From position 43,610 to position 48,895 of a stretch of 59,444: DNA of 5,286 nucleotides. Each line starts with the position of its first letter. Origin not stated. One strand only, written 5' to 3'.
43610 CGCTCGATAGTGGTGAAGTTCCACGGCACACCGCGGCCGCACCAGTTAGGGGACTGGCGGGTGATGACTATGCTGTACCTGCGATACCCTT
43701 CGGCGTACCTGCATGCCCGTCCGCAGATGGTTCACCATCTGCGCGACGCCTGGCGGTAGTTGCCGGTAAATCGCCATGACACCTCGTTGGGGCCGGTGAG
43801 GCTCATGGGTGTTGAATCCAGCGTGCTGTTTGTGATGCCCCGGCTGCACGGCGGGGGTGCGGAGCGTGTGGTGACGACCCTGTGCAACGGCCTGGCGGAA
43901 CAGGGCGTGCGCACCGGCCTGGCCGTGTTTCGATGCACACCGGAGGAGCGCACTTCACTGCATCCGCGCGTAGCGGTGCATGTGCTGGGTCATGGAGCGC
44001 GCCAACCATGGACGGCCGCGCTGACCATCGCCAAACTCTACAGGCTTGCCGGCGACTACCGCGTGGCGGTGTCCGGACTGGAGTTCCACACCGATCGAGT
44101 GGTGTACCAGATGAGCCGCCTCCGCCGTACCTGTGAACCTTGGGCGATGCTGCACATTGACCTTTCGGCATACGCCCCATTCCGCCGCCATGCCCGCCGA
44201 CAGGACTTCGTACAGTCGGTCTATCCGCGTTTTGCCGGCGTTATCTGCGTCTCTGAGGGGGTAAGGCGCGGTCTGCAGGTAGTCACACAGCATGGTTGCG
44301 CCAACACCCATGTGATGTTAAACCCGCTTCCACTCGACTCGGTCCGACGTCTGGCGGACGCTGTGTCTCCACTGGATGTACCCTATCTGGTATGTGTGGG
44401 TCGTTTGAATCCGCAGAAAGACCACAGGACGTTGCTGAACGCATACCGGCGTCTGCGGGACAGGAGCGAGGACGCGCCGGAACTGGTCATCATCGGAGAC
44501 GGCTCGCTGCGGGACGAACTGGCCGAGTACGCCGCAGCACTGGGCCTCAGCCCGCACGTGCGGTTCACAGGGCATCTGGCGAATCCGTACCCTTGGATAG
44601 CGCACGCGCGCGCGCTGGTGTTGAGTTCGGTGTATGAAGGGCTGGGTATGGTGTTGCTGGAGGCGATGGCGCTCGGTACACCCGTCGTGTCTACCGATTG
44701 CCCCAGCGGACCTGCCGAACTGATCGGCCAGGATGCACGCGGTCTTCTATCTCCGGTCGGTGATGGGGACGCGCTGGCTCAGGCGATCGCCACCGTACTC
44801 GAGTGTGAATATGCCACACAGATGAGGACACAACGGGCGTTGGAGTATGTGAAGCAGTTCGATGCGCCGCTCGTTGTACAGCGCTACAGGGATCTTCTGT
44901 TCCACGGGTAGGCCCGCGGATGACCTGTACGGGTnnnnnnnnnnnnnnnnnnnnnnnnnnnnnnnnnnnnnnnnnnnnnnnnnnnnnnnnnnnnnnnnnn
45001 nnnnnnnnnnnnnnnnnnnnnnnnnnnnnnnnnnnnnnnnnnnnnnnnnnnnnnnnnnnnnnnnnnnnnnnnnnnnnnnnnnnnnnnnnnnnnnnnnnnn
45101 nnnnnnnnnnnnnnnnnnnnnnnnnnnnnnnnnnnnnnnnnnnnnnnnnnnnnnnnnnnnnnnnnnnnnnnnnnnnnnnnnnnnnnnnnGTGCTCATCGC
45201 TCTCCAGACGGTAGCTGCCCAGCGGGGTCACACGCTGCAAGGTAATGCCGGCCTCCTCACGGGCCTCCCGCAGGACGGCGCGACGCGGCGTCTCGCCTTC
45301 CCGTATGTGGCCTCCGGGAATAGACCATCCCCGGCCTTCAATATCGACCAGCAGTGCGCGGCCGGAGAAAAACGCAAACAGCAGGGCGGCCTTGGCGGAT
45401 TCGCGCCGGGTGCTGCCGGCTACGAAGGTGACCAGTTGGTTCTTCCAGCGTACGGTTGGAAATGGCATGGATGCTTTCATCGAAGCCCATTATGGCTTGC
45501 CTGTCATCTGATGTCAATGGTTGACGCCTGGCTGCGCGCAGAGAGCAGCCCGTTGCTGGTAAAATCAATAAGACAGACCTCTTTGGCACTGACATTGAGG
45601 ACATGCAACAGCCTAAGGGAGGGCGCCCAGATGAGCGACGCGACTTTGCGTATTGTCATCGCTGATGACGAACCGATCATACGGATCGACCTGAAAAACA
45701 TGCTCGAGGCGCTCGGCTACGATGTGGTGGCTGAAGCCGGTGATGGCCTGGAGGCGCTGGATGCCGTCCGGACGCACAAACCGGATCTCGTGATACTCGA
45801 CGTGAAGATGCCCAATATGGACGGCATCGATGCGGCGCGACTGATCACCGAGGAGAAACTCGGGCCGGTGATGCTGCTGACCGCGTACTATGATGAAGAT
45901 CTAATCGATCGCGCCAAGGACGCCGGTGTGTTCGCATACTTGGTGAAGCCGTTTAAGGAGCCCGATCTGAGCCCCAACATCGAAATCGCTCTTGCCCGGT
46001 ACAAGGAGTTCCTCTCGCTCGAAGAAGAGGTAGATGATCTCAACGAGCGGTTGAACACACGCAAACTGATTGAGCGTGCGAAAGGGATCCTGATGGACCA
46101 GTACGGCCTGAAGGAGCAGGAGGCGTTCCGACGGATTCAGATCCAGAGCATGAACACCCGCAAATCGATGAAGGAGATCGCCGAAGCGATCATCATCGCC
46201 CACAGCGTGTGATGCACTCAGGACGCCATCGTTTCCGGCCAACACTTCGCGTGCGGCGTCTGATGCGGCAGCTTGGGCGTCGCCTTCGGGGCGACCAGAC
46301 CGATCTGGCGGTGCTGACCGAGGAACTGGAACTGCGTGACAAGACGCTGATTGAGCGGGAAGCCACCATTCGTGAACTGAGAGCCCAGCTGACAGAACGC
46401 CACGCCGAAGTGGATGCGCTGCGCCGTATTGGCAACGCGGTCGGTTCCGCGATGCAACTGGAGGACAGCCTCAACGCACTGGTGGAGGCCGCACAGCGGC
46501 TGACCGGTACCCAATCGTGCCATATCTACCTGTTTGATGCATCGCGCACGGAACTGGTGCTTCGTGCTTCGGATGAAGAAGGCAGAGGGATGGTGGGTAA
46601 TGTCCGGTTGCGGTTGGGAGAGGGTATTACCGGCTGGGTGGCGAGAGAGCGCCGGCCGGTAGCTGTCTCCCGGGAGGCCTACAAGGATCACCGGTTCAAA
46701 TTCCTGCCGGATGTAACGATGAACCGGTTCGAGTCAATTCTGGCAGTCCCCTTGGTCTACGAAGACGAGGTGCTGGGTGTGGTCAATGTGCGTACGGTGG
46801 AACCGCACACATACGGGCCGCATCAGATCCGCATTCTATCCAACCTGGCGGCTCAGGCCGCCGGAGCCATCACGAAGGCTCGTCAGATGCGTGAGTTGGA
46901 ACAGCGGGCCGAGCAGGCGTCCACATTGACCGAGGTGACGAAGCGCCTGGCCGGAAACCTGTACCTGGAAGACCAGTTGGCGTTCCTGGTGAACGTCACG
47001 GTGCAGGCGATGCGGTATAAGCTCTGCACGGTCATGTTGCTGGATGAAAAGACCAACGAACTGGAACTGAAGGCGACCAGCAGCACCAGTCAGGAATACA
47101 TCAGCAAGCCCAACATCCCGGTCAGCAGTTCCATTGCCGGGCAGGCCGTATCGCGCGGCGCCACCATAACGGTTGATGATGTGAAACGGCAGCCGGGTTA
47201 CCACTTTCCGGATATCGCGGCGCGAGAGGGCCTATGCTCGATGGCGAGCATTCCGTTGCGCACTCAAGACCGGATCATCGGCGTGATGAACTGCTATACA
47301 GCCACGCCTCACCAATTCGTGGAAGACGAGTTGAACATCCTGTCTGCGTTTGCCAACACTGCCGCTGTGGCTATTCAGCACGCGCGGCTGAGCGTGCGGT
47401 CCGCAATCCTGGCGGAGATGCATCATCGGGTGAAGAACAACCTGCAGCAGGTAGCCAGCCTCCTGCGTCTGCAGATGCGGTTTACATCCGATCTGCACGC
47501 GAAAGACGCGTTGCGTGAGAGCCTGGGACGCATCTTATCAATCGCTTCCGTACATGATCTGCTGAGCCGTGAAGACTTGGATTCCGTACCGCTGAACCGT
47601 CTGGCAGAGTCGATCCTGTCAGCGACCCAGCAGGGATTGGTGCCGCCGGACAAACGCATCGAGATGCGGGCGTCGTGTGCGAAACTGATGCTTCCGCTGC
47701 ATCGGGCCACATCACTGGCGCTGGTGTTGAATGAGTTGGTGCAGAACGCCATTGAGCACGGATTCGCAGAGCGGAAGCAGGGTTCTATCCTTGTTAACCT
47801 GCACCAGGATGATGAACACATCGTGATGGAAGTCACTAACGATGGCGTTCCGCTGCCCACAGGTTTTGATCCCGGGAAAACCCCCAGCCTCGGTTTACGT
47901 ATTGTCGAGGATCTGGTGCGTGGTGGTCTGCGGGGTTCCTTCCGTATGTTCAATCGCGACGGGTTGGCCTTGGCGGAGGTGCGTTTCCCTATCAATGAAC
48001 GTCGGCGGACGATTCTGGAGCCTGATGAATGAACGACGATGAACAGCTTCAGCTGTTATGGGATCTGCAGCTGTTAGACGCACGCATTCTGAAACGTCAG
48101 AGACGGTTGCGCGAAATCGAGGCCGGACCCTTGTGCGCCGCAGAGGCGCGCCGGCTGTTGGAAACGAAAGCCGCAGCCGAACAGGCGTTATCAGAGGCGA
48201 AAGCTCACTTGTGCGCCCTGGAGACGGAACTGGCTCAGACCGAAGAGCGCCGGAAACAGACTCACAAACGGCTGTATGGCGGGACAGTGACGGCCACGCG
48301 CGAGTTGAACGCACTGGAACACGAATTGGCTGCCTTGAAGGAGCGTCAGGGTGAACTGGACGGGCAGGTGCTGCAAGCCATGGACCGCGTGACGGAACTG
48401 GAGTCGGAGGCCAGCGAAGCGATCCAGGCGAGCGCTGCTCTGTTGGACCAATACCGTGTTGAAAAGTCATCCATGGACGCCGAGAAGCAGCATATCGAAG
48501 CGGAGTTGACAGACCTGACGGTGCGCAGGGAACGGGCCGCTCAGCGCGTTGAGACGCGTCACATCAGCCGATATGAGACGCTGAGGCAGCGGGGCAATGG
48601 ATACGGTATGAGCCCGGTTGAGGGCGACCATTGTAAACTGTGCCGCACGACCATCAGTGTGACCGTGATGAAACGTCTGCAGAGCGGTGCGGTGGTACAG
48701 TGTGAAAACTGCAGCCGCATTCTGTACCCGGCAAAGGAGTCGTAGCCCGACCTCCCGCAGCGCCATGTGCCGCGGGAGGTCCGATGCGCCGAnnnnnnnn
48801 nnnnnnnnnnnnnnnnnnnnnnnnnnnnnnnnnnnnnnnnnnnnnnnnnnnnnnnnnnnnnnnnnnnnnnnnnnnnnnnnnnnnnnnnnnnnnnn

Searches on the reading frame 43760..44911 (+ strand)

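Call 79: search_protein_families(library=pfam, proteins=[window:43760-44911:+], max_evalue=0.00001)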
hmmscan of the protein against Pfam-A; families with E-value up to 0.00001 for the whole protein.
window:43760-44911:+ (383 aa): 4 families
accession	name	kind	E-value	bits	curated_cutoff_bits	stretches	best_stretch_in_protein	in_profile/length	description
PF00534.26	Glycos_transf_1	-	5e-37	127.5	26.4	1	204-354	12-160/172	Glycosyl transferases group 1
PF13692.12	Glyco_trans_1_4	-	6.1e-37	127.5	27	1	208-348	2-141/142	Glycosyl transferases group 1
PF20706.3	GT4-conflict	-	9.3e-11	41.8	26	1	31-348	11-356/385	Family 4 Glycosyltransferase in conflict systems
PF13439.12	Glyco_transf_4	-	7.7e-07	29.7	28.5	1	32-173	2-149/170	Glycosyltransferase Family 4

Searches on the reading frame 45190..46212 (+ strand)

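Call 79: search_protein_families(library=pfam, proteins=[window:45190-46212:+], max_evalue=0.00001)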
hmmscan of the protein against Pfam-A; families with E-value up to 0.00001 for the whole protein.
window:45190-46212:+ (340 aa): 2 families
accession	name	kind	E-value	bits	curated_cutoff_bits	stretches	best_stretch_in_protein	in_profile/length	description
PF00072.30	Response_reg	-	1.1e-28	100.1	30.2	1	155-261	1-107/111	Response regulator receiver domain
PF03861.19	ANTAR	-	1e-22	80.1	27.3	1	283-335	2-54/54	ANTAR domain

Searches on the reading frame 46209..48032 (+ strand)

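Call 79: search_protein_families(library=pfam, proteins=[window:46209-48032:+], max_evalue=0.00001)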
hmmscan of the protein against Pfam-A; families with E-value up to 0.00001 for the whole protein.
window:46209-48032:+ (607 aa): 7 families
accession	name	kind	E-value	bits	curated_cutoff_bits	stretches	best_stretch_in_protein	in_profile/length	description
PF13185.12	GAF_2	-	3.4e-41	141.1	28.6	2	83-221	3-135/136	GAF domain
PF01590.32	GAF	-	8e-34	117.5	22.4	2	84-221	2-133/133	GAF domain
PF13492.12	GAF_3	-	1.2e-32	113.5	27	2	253-391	2-129/129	GAF domain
PF07568.18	HisKA_2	-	1.8e-19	70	22.3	1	403-472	1-71/76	Histidine kinase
PF07536.20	HWE_HK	-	9.1e-11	42.8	22.8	1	403-475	1-71/83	HWE histidine kinase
PF13581.12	HATPase_c_2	-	1.8e-08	34.9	27.4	1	490-570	19-109/127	Histidine kinase-like ATPase domain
PF02518.31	HATPase_c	-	2.6e-07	31.5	26.4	1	501-580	4-93/111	Histidine kinase-, DNA gyrase B-, and HSP90-like ATPase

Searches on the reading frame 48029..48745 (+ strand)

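Call 79: search_protein_families(library=pfam, proteins=[window:48029-48745:+], max_evalue=0.00001)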
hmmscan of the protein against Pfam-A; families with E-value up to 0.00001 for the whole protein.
window:48029-48745:+ (238 aa): 2 families
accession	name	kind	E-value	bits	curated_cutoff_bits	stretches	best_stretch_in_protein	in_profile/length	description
PF24481.2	CT398_CC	-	4.5e-17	62.9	27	1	18-189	9-179/180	CT398-like coiled coil hairpin domain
PF02591.20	Zn_ribbon_9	-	5.2e-06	26.9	29.1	0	202-232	2-33/33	C4-type zinc ribbon domain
